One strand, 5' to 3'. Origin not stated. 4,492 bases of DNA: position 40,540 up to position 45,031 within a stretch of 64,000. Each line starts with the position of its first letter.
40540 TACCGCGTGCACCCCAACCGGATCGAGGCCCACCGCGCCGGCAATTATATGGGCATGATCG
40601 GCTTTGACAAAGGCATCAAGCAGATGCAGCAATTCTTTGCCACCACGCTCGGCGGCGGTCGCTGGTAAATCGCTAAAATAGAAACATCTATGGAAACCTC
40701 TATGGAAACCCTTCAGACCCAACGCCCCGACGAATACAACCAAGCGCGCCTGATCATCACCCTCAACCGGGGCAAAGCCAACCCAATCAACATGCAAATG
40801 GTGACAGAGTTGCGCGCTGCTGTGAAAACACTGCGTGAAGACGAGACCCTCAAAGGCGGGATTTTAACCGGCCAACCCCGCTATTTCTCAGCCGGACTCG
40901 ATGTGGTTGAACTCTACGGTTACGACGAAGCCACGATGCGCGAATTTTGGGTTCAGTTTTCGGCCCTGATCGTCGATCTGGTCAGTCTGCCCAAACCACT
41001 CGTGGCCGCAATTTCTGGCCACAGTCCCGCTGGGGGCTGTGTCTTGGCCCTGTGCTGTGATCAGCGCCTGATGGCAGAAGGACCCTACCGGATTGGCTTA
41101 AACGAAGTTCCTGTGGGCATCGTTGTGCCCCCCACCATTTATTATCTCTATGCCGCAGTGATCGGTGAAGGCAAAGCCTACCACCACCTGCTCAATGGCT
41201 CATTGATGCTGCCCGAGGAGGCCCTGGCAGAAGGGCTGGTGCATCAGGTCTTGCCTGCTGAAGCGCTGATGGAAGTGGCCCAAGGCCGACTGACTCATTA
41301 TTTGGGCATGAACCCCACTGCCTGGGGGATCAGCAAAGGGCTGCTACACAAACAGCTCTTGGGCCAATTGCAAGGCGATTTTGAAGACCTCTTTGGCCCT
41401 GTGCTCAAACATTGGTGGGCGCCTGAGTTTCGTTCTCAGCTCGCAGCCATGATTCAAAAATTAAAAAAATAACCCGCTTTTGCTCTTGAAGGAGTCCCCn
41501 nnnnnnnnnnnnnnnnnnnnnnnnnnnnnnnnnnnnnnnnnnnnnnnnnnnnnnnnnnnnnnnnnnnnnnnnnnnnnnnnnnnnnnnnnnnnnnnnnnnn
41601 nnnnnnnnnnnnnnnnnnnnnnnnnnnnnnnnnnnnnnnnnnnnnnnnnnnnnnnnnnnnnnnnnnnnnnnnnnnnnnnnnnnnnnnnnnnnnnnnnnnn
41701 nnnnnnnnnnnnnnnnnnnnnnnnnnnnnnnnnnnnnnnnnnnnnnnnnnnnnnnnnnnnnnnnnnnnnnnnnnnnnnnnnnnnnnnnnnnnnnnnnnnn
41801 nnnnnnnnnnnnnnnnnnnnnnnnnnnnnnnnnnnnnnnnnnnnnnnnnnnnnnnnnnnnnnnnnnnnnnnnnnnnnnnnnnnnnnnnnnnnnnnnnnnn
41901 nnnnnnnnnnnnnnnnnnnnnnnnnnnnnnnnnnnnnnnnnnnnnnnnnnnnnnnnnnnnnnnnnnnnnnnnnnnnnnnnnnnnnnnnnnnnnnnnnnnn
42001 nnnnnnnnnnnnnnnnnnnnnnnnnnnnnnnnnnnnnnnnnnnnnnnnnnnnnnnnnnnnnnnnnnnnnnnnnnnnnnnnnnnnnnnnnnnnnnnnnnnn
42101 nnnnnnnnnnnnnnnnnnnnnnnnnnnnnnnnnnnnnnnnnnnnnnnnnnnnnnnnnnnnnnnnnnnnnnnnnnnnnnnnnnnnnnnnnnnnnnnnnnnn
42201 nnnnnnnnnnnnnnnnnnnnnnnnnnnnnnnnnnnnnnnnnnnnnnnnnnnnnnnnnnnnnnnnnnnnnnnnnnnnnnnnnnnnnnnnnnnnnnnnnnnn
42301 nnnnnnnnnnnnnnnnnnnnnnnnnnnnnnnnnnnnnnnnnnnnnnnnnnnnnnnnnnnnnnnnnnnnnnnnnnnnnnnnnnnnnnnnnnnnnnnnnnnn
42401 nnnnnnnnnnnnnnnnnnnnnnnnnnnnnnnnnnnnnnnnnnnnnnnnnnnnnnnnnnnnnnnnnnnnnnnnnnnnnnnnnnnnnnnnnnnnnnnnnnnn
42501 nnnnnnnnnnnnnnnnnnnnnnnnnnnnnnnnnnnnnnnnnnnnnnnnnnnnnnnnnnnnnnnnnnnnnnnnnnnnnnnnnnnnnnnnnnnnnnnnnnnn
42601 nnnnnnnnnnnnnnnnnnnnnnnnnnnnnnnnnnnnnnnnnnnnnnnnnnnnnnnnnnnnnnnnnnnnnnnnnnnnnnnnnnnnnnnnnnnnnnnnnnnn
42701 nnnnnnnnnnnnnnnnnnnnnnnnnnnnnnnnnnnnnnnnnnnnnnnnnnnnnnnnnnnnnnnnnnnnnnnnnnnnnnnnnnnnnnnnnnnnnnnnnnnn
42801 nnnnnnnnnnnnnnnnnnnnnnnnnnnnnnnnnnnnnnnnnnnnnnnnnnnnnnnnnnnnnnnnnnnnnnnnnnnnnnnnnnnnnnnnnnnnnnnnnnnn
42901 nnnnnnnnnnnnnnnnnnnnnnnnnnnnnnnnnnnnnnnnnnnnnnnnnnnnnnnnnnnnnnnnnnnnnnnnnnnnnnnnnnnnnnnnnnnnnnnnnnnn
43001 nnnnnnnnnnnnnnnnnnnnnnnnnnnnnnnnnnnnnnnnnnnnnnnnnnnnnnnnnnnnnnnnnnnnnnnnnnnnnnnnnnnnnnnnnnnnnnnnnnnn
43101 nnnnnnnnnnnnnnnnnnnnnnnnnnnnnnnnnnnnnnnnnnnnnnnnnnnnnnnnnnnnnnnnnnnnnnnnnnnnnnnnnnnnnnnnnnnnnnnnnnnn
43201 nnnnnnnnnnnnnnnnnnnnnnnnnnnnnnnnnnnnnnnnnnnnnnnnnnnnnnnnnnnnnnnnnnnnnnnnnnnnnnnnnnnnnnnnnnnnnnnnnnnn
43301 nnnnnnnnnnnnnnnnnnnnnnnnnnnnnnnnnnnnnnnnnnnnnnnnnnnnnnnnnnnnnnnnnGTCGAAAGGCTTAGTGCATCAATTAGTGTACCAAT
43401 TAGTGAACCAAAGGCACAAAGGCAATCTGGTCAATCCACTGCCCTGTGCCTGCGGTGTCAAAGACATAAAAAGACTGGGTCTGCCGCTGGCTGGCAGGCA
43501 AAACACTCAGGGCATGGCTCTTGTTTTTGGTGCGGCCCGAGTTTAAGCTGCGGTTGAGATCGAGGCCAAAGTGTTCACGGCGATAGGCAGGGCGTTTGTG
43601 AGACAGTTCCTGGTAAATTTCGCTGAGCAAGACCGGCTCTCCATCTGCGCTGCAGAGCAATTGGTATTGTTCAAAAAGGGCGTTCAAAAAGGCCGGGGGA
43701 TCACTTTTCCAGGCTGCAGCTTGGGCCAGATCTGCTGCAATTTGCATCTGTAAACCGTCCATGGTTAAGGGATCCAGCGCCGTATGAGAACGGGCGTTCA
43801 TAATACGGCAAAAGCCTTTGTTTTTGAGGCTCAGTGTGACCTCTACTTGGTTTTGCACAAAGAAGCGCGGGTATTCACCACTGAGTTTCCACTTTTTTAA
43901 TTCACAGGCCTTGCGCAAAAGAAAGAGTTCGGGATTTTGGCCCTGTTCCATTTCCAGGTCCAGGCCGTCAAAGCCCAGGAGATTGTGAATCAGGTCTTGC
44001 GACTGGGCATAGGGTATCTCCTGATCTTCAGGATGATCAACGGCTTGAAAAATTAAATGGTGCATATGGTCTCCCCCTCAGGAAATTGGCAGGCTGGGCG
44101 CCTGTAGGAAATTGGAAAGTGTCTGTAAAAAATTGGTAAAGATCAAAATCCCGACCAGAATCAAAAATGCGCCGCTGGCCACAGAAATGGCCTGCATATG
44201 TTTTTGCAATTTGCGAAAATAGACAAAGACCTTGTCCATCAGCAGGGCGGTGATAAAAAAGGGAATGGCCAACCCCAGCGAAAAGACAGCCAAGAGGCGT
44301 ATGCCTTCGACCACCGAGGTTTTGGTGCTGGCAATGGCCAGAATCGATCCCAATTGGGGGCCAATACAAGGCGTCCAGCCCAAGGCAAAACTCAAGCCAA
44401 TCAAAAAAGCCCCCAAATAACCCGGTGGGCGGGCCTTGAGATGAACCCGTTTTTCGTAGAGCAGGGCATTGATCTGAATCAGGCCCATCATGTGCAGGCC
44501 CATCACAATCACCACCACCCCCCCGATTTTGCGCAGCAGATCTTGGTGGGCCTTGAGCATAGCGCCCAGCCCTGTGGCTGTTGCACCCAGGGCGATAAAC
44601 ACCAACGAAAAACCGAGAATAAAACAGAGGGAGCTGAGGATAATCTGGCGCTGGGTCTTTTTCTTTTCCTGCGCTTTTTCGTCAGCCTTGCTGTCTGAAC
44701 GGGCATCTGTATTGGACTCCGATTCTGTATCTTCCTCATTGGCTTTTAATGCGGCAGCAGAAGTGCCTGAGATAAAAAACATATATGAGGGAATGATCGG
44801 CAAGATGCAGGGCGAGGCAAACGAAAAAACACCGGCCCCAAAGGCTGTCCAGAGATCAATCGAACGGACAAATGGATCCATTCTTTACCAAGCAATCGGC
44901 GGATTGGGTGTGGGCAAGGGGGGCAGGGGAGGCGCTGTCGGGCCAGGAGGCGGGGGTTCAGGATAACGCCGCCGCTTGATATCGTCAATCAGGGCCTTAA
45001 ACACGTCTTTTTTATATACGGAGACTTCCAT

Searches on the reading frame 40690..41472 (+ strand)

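Call 39: search_protein_families(library=pfam, proteins=[window:40690-41472:+], max_evalue=0.00001)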
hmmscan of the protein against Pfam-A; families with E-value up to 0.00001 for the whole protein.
window:40690-41472:+ (260 aa): 2 families
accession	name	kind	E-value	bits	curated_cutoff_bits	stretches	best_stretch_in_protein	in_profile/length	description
PF00378.25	ECH_1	-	2e-42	145.7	27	1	20-223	6-209/251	Enoyl-CoA hydratase/isomerase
PF16113.10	ECH_2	-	2.3e-15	57.4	27.2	1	22-198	3-182/335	Enoyl-CoA hydratase/isomerase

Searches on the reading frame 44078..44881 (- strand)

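Call 40: search_protein_families(library=pfam, proteins=[window:44078-44881:-], max_evalue=0.00001)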
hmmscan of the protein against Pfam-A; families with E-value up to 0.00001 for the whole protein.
window:44078-44881:- (267 aa): 2 families
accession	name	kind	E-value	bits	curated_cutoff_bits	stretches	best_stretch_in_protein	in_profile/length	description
PF02683.22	DsbD_TM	-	2.9e-16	59.9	27.1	1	71-249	36-216/219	Cytochrome C biogenesis protein transmembrane domain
PF13386.12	DsbD_2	-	1.4e-11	45.2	24.9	1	72-245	25-198/199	Cytochrome C biogenesis protein transmembrane region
